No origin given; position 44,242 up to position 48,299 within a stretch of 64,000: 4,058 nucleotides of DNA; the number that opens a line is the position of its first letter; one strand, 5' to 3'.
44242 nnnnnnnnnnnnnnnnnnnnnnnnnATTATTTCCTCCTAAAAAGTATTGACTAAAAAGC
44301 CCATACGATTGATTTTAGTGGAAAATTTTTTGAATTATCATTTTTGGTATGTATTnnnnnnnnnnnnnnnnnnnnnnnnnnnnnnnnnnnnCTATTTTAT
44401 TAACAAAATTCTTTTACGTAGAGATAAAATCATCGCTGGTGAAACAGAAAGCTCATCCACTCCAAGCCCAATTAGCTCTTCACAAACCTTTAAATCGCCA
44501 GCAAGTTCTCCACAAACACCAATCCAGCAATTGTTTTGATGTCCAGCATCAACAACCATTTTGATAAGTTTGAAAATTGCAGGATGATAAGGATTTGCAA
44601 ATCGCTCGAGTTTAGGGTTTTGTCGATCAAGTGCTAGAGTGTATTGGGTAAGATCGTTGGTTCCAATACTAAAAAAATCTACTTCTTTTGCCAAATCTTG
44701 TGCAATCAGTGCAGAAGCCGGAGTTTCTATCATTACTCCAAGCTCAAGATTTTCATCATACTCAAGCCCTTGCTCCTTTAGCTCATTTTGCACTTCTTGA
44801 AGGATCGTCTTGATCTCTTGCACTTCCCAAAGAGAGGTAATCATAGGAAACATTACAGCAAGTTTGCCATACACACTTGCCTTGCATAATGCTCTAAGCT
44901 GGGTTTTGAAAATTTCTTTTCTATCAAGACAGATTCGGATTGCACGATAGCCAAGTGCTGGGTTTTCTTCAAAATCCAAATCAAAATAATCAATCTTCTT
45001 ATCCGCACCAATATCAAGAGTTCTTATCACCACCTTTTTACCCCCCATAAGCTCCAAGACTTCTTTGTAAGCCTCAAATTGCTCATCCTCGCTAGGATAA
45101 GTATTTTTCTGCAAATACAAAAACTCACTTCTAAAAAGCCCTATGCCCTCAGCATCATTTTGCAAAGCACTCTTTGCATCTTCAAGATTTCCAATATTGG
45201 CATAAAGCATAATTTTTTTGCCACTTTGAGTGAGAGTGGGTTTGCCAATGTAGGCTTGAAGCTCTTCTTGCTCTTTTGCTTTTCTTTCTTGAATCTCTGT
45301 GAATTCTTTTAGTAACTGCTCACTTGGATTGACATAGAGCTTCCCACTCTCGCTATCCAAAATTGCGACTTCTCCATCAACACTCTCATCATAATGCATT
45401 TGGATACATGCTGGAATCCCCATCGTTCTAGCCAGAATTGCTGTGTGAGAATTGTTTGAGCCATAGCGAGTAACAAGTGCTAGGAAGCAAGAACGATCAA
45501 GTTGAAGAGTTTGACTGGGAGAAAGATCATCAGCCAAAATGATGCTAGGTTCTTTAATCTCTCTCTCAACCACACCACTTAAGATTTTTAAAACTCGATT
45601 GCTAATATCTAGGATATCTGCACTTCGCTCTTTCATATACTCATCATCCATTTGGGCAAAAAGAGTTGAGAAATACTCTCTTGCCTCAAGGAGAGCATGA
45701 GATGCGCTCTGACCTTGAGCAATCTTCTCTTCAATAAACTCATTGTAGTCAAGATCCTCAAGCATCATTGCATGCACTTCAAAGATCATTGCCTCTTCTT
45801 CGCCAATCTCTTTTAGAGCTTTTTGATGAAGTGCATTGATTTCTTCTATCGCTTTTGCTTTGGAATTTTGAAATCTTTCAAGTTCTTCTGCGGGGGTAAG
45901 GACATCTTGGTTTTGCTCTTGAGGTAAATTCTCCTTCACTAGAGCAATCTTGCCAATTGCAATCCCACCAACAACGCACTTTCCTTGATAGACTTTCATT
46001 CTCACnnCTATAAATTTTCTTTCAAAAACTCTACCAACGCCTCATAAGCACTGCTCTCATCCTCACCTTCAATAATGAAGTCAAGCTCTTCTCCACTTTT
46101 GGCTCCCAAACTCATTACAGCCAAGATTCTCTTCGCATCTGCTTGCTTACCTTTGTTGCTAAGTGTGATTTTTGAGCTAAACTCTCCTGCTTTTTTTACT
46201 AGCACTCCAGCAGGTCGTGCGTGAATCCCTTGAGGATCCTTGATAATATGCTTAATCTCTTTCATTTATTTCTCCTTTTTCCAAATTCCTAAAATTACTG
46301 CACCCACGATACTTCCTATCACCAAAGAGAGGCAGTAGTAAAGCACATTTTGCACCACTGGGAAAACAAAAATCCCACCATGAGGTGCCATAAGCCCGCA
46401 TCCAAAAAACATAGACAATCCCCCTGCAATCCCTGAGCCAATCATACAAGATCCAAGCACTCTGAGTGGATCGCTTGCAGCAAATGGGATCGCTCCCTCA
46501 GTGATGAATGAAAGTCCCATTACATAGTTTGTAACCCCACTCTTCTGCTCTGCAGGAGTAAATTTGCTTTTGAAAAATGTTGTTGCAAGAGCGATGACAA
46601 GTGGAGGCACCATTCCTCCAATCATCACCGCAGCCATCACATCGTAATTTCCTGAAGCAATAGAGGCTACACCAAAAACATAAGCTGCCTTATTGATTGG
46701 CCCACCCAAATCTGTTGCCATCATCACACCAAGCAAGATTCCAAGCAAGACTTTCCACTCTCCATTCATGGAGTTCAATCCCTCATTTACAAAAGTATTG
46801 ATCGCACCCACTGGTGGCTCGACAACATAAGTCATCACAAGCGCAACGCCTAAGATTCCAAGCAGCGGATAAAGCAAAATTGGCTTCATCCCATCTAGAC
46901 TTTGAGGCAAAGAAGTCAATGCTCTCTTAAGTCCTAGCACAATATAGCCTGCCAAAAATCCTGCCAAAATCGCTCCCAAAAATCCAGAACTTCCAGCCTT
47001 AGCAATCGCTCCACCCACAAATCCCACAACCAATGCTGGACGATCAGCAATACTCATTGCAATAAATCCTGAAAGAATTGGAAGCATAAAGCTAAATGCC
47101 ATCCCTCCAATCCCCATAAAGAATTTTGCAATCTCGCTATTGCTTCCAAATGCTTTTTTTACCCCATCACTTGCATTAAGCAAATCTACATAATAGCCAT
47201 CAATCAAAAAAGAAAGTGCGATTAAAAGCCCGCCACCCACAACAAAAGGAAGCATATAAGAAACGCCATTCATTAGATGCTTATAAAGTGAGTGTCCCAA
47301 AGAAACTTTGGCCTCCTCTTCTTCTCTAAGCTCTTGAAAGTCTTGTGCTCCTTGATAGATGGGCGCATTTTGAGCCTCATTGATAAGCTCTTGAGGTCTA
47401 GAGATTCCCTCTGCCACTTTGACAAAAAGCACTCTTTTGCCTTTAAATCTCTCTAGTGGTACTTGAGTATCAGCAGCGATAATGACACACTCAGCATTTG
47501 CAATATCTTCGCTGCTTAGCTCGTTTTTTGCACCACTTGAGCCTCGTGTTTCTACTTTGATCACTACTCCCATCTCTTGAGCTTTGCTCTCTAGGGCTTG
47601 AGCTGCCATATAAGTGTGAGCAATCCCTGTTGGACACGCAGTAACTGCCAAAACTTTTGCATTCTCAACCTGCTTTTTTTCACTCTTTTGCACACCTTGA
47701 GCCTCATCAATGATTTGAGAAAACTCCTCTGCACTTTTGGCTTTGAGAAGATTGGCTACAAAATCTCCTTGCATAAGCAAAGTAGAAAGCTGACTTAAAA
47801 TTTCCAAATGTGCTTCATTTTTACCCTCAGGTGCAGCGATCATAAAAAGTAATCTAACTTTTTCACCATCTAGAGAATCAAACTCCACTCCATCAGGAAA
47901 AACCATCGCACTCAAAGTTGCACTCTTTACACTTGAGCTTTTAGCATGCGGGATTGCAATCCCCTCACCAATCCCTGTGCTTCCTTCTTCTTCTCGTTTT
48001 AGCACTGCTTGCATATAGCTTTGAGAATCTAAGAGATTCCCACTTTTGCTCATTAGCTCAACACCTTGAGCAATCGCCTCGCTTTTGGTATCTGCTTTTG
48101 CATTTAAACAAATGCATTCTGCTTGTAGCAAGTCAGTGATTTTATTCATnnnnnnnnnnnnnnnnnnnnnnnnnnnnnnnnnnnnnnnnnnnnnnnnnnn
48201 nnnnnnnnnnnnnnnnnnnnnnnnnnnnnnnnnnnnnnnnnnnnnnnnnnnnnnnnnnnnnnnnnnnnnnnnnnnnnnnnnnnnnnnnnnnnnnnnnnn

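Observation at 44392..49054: Complete stand-alone fructose PTS operon (fruK-fruA-ptsH-ptsI) in a Helicobacter-like genome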

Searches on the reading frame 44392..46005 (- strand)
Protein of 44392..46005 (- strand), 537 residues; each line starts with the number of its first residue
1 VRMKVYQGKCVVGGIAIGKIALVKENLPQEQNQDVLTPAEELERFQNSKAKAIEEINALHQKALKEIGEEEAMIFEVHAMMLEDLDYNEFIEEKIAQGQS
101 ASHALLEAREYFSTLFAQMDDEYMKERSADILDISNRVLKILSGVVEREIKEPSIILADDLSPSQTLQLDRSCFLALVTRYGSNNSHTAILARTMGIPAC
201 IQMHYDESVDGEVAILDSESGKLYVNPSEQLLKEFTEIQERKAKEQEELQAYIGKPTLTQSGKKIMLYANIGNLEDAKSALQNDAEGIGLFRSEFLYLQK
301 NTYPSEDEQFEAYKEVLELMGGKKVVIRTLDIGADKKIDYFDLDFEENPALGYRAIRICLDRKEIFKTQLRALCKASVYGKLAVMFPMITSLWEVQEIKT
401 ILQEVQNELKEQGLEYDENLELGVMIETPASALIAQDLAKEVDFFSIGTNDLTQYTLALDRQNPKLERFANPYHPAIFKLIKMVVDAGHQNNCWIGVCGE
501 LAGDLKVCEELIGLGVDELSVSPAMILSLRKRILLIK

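Call 3: search_protein_families(library=pfam, proteins=[window:44392-46005:-])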
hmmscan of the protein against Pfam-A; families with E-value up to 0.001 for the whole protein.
window:44392-46005:- (537 aa): 3 families
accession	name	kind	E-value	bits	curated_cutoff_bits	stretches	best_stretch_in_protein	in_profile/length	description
PF02896.24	PEP-utilizers_C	-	6.4e-113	377.2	22.8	1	249-533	4-288/293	PEP-utilising enzyme, PEP-binding domain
PF05524.18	PEP-utilisers_N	-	1.6e-29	103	24.4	1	7-127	1-121/121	PEP-utilising enzyme, N-terminal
PF00391.29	PEP-utilizers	-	3.9e-16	58.9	23.1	1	150-221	1-72/72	PEP-utilising enzyme, mobile domain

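Call 4: search_protein_families(library=ncbifam, proteins=[window:44392-46005:-])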
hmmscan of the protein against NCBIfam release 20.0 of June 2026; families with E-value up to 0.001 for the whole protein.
window:44392-46005:- (537 aa): 8 families
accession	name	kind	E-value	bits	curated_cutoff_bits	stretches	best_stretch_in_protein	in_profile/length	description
TIGR01417.1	PTS_I_fam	equivalog_domain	1.1e-178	595.2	341.7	1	7-534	2-537/565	phosphoenolpyruvate--protein phosphotransferase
NF008382.0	PRK11177.1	equivalog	8.6e-161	536.4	824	1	8-531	4-535/575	phosphoenolpyruvate-protein phosphotransferase PtsI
NF008283.0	PRK11061.1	equivalog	7.8e-117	391.4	583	1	13-524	178-694/748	phosphoenolpyruvate--protein phosphotransferase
NF005057.0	PRK06464.1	equivalog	4.9e-54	183.6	598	1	148-533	382-785/798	phosphoenolpyruvate synthase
TIGR01418.1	PEP_synth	equivalog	9.7e-53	179.6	739.75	2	316-533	558-779/784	pyruvate, water dikinase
TIGR01828.1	pyru_phos_dikin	equivalog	1.3e-36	125.9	843.45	2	346-524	652-851/865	pyruvate, phosphate dikinase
NF008478.1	PRK11377.1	equivalog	1.3e-34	120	520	1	18-224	260-471/473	dihydroxyacetone kinase phosphoryl donor subunit DhaM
NF004508.0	PRK05849.1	equivalog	0.00062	17.9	501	0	176-201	735-760/789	hypothetical protein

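Call 9: find_homologous_proteins(query=window:44392-46005:-)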
Query window:44392-46005:- (537 aa): 8000 proteins with E <= 0.001 among 8000 candidates; the best 120 are listed.
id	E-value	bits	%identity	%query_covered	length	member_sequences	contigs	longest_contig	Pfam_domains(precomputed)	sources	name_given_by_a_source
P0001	0.0e+0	1167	99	100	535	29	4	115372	PF05524.19,PF00391.30,PF02896.25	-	-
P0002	0.0e+0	1012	85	99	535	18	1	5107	PF05524.19,PF00391.30,PF02896.25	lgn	-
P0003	2.2e-278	942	79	99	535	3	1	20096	PF05524.19,PF00391.30,PF02896.25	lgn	-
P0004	1.4e-275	933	78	100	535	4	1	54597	PF05524.19,PF00391.30,PF02896.25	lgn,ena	-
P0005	1.2e-272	924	77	100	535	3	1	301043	PF05524.19,PF00391.30,PF02896.25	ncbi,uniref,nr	ncbi:phosphoenolpyruvate--protein phosphotransferase [Helicobacter cholecystus]|uniref:phosphoenolpy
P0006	1.3e-269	914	78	99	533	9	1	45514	PF05524.19,PF00391.30,PF02896.25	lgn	-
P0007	1.7e-267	907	77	99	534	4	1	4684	PF05524.19,PF00391.30,PF02896.25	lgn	-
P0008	3.8e-259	879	73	100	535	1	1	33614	PF05524.19,PF00391.30,PF02896.25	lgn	-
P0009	1.1e-194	666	58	99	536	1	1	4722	PF05524.19,PF00391.30,PF02896.25,PF03328.21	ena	-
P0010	5.9e-194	664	58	99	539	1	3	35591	PF05524.19,PF00391.30,PF02896.25,PF03328.21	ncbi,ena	-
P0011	6.0e-193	661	57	99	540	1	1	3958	PF05524.19,PF00391.30,PF02896.25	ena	-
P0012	8.7e-193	660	58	99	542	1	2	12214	PF05524.19,PF00391.30,PF02896.25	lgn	-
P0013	2.2e-192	659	58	99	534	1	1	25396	PF05524.19,PF00391.30,PF02896.25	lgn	-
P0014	7.9e-192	657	58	99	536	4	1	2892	PF05524.19,PF00391.30,PF02896.25,PF03328.21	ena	-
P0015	2.0e-191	656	58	99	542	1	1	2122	PF05524.19,PF00391.30,PF02896.25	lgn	-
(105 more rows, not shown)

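Call 64: search_solved_structures(query=window:44392-45999:-, max_evalue=1e-50)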
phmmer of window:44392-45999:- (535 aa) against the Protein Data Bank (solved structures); distinct sequences matched with E-value up to 1e-50: 10.
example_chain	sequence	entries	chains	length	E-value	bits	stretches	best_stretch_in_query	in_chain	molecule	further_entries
2hro_A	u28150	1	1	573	4.7e-139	468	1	5-531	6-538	Phosphoenolpyruvate-protein phosphotransferase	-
2wqd_A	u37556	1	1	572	5.2e-133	448.1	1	2-531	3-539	PHOSPHOENOLPYRUVATE-PROTEIN PHOSPHOTRANSFERASE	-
2kx9_A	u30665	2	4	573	1.9e-131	442.9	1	9-530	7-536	Phosphoenolpyruvate-protein phosphotransferase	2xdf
2hwg_A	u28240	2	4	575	1.9e-131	442.9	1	9-530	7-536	Phosphoenolpyruvate-protein phosphotransferase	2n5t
2l5h_A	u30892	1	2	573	3e-130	438.9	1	9-530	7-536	Phosphoenolpyruvate-protein phosphotransferase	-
2xz7_A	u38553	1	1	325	2.1e-103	350.4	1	252-529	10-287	PHOSPHOENOLPYRUVATE-PROTEIN KINASE (PTS SYSTEM EI COMPONENT IN BACTERIA)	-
2bg5_A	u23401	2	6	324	2.4e-103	350.2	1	252-529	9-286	PHOSPHOENOLPYRUVATE-PROTEIN KINASE | PHOSPHOENOLPYRUVATE-PROTEIN KINASE (PTS SYSTEM EI COMPONENT IN BACTERIA)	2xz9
6vbj_A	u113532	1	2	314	8.6e-98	331.9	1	257-529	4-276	Phosphoenolpyruvate-protein phosphotransferase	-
6v9k_A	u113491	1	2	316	2e-95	324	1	256-530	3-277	Phosphoenolpyruvate-protein phosphotransferase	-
6vu0_A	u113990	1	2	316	3.9e-90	306.6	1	256-530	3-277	PEP-protein phosphotransferase system enzyme I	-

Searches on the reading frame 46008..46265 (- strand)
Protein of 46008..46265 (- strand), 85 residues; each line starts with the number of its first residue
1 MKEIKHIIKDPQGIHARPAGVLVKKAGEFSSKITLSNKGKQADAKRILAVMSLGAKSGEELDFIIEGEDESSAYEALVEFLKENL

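Call 3: search_protein_families(library=pfam, proteins=[window:46008-46265:-])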
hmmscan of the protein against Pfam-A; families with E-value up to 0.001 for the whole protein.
window:46008-46265:- (85 aa): 1 family
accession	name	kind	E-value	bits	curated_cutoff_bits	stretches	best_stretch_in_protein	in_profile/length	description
PF00381.24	PTS-HPr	-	6.3e-28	97.1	23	1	4-82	3-80/81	PTS HPr component phosphorylation site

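Call 4: search_protein_families(library=ncbifam, proteins=[window:46008-46265:-])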
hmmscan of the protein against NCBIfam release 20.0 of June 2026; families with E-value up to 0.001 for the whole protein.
window:46008-46265:- (85 aa): 9 families
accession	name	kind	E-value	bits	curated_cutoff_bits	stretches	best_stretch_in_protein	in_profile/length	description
TIGR01003.1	PTS_HPr_family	subfamily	1.1e-26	92.6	47.9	1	1-81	1-81/82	HPr family phosphocarrier protein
NF010352.0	PRK13780.1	equivalog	1.8e-21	75.8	110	1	3-83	3-83/88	phosphocarrier protein HPr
NF041319.1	PTS-HPr_Halo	equivalog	2.9e-17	62.9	140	1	10-83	9-85/87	phosphocarrier protein HPr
NF010354.0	PRK13782.1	equivalog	8.1e-17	61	123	1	8-83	8-83/85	HPr family phosphocarrier protein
NF008104.0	PRK10850.1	equivalog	7.1e-16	58.1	153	1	7-83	7-83/85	phosphocarrier protein Hpr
NF008319.0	PRK11109.1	equivalog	8.2e-16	58.2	302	1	5-83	289-370/376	fused PTS fructose transporter subunit IIA/HPr protein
NF010351.0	PRK13779.1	equivalog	2.9e-13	49.5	766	1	8-83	297-375/503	bifunctional PTS system fructose-specific transporter subunit IIA/HPr protein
NF008146.0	PRK10897.1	equivalog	2.5e-09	37.3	119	1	8-82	9-84/90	PTS phosphocarrier protein NPr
NF008478.1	PRK11377.1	equivalog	2.6e-09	36.6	520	1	2-84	156-238/473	dihydroxyacetone kinase phosphoryl donor subunit DhaM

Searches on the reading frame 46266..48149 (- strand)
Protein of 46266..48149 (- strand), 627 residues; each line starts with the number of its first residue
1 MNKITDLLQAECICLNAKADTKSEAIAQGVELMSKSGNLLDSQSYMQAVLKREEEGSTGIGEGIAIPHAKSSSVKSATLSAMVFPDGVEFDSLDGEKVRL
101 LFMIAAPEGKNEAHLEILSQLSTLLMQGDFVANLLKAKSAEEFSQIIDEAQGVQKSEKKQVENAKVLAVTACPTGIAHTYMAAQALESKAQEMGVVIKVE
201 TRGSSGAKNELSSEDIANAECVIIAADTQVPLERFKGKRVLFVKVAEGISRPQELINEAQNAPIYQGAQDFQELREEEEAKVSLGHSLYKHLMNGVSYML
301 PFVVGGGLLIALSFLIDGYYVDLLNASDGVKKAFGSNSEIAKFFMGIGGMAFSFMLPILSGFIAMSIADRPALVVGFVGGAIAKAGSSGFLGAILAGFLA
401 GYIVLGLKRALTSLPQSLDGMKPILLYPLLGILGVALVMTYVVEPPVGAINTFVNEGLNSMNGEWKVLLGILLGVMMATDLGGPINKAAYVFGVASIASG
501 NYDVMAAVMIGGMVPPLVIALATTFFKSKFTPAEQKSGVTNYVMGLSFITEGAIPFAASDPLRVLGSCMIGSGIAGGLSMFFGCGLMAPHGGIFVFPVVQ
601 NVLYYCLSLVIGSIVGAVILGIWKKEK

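Call 3: search_protein_families(library=pfam, proteins=[window:46266-48149:-])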
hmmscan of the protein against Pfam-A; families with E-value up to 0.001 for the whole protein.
window:46266-48149:- (627 aa): 4 families
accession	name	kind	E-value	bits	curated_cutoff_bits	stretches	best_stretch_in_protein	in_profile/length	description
PF00359.27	PTS_EIIA_2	-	4.1e-41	140.7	27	1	7-149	2-143/144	Phosphoenolpyruvate-dependent sugar phosphotransferase system, EIIA 2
PF02302.22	PTS_IIB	-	1.4e-19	71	23.6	1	168-257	2-89/90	PTS system, Lactose/Cellobiose specific IIB subunit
PF02378.23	PTS_EIIC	-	4.9e-19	69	30.7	1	293-561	1-310/319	Phosphotransferase system, EIIC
PF25554.1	PTS_EIIB_BC_N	-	5.6e-08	33.3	27.4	1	167-261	4-83/88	PTS system fructose specific EIIB'BC N-terminal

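Call 4: search_protein_families(library=ncbifam, proteins=[window:46266-48149:-])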
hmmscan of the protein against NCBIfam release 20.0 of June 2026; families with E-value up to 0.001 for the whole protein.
window:46266-48149:- (627 aa): 19 families
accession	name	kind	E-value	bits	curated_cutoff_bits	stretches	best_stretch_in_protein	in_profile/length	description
NF007984.0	PRK10712.1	equivalog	1.2e-136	456.5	793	1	153-625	93-553/563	PTS fructose transporter subunit IIBC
NF007293.0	PRK09765.1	equivalog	2.5e-135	452.5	763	1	3-626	3-625/639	PTS 2-O-a-mannosyl-D-glycerate transporter subunit IIABC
TIGR01427.1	PTS_IIC_fructo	subfamily_domain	1.4e-121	406.1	157.55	1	283-624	10-346/346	fructose-specific PTS transporter subunit EIIC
NF008493.0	PRK11404.1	equivalog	1.1e-77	261.7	806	1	163-619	4-459/483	PTS fructose-like transporter subunit IIBC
NF007787.0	PRK10478.1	equivalog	3.7e-77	259.7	426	1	287-625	10-336/359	PTS fructose transporter subunit EIIC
TIGR00848.1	fruA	subfamily_domain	4.1e-35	120.5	103.5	1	7-134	1-129/129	fructose PTS transporter subunit IIA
TIGR00829.1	FRU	subfamily_domain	4.8e-32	110.1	76.85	1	168-247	2-82/85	fructose PTS transporter subunit IIB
NF007783.0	PRK10474.1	equivalog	4.6e-31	107.3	135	1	165-259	3-98/106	PTS fructose-like transporter subunit IIB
TIGR01419.1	nitro_reg_IIA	equivalog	2.6e-27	95.4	138.7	1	3-149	1-145/145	PTS IIA-like nitrogen regulatory protein PtsN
NF007389.0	PRK09913.1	equivalog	1.6e-23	83.3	151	1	8-149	4-144/148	PTS fructose transporter subunit IIA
NF008145.0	PRK10896.1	equivalog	1.4e-19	70.4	221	1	4-153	10-159/161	PTS IIA-like nitrogen regulatory protein PtsN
NF008319.0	PRK11109.1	equivalog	2.4e-19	69.9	302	1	9-169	5-159/376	fused PTS fructose transporter subunit IIA/HPr protein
NF007747.0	PRK10427.1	equivalog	1.7e-18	66.8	153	1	164-258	3-98/114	PTS fructose-like transporter subunit IIB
NF010351.0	PRK13779.1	equivalog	1.7e-16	60.1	766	1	8-149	4-141/503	bifunctional PTS system fructose-specific transporter subunit IIA/HPr protein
NF011663.0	PRK15083.1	subfamily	3e-15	55.3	589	1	8-149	497-636/639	PTS mannitol transporter subunit IICBA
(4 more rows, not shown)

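Call 51: find_homologous_proteins(query=window:46266-48149:-)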
Query window:46266-48149:- (627 aa): 8000 proteins with E <= 0.001 among 8000 candidates; the best 120 are listed.
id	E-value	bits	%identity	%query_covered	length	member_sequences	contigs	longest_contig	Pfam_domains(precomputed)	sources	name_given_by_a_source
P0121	0.0e+0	1328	99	100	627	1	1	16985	PF02378.24,PF02302.23,PF00359.28,PF25554.2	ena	-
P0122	0.0e+0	1326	98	100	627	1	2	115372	PF02378.24,PF02302.23,PF00359.28,PF25554.2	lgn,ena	-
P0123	0.0e+0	1325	98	100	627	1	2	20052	PF02378.24,PF02302.23,PF00359.28,PF25554.2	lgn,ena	-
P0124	0.0e+0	1324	98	100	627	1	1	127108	PF02378.24,PF02302.23,PF00359.28,PF25554.2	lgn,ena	-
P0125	0.0e+0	1323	98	100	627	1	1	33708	PF02378.24,PF02302.23,PF00359.28,PF25554.2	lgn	-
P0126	0.0e+0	1322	98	100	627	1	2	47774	PF02378.24,PF02302.23,PF00359.28,PF25554.2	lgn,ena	-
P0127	0.0e+0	1320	98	100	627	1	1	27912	PF02378.24,PF02302.23,PF00359.28,PF25554.2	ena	-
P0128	0.0e+0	1316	97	100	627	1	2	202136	PF02378.24,PF02302.23,PF00359.28,PF25554.2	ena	-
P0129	0.0e+0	1314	97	100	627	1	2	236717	PF02378.24,PF02302.23,PF00359.28,PF25554.2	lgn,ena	-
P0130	0.0e+0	1308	97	100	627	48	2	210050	PF02378.24,PF02302.23,PF00359.28,PF25554.2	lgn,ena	-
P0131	0.0e+0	1269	93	100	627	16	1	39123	PF02378.24,PF02302.23,PF00359.28,PF25554.2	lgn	-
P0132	0.0e+0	1256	92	100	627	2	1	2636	PF02378.24,PF02302.23,PF00359.28,PF25554.2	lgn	-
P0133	0.0e+0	1193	88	100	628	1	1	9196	PF02378.24,PF02302.23,PF00359.28,PF25554.2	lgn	-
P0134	0.0e+0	1189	85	100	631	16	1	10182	PF02378.24,PF02302.23,PF00359.28,PF25554.2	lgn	-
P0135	0.0e+0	1149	83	100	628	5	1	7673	PF02378.24,PF02302.23,PF00359.28,PF25554.2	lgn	-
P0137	0.0e+0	1126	82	100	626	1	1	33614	PF02378.24,PF02302.23,PF00359.28,PF25554.2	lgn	-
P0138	1.8e-275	933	68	99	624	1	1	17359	PF02378.24,PF02302.23,PF00359.28,PF25554.2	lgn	-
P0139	1.9e-269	913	68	100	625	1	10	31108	PF02378.24,PF02302.23,PF00359.28,PF25554.2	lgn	-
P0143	7.8e-266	902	67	99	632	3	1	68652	PF02378.24,PF02302.23,PF00359.28,PF25554.2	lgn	-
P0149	6.7e-255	865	64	100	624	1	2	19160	PF02378.24,PF02302.23,PF00359.28,PF25554.2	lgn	-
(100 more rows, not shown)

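Call 53: find_encoding_contigs(protein=P0130, flank=3000, max_places=6)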
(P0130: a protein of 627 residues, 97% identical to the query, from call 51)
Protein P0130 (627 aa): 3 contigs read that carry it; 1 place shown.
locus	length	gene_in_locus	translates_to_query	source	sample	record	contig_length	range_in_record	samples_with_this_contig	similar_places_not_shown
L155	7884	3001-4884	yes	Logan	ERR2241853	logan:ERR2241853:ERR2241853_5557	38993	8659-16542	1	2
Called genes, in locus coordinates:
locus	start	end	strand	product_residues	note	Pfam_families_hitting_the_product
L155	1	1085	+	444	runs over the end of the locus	PF12912:N_NLPC_P60, PF12913:SH3_6, PF00877:NLPC_P60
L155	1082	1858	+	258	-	PF01297:ZnuA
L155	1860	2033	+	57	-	PF17402:DUF5408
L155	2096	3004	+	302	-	PF00294:PfkB, PF08543:Phos_pyr_kin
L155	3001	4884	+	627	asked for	PF00359:PTS_EIIA_2, PF02302:PTS_IIB, PF25554:PTS_EIIB_BC_N, PF02378:PTS_EIIC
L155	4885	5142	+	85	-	PF00381:PTS-HPr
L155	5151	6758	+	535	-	PF05524:PEP-utilisers_N, PF00391:PEP-utilizers, PF02896:PEP-utilizers_C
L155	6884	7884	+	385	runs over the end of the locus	PF01058:Oxidored_q6, PF14720:NiFe_hyd_SSU_C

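Call 54: list_cluster_members(proteins=[P0122, P0131, P0134, P0137, P0138, P0139, P0143, P0149, P0002, P0008])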
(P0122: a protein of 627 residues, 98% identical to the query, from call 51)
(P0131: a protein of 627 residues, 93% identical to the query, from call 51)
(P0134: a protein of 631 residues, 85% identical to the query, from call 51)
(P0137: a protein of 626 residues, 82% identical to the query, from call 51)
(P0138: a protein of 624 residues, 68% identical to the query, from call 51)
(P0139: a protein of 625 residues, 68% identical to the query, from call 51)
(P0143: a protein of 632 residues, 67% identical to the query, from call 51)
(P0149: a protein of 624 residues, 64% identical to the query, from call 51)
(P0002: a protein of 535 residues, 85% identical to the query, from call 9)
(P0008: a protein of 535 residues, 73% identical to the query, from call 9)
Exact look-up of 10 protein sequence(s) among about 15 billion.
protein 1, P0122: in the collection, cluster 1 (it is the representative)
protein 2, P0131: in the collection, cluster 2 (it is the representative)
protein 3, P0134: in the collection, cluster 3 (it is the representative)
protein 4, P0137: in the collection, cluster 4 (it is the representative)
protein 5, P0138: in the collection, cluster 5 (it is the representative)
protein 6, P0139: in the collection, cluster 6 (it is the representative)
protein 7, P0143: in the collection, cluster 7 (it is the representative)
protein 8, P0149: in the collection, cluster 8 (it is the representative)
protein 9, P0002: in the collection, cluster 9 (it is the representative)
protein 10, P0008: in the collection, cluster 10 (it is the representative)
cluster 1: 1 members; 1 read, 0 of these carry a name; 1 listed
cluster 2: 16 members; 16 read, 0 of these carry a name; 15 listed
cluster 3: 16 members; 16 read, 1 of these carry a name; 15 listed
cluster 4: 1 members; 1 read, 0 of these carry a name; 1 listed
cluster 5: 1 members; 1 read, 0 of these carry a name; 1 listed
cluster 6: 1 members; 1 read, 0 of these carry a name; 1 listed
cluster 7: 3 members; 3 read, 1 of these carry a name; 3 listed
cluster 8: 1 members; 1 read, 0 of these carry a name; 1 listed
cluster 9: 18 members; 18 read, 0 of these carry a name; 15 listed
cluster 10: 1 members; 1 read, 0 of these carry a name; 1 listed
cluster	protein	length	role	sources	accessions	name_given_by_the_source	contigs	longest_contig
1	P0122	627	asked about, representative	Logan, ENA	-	-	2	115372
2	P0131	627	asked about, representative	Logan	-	-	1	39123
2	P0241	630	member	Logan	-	-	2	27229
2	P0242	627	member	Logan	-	-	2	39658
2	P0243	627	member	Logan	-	-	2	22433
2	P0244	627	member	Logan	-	-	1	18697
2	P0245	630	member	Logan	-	-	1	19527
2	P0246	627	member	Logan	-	-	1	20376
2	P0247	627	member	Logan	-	-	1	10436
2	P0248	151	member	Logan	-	-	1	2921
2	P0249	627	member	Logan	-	-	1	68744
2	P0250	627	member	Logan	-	-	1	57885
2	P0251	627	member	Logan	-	-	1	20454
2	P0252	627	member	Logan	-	-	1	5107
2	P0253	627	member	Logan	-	-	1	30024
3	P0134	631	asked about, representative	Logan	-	-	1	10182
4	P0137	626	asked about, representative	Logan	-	-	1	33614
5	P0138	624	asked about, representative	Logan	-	-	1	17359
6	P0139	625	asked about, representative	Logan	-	-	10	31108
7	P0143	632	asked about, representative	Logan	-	-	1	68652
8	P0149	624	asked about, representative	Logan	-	-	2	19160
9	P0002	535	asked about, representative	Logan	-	-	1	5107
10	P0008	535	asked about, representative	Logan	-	-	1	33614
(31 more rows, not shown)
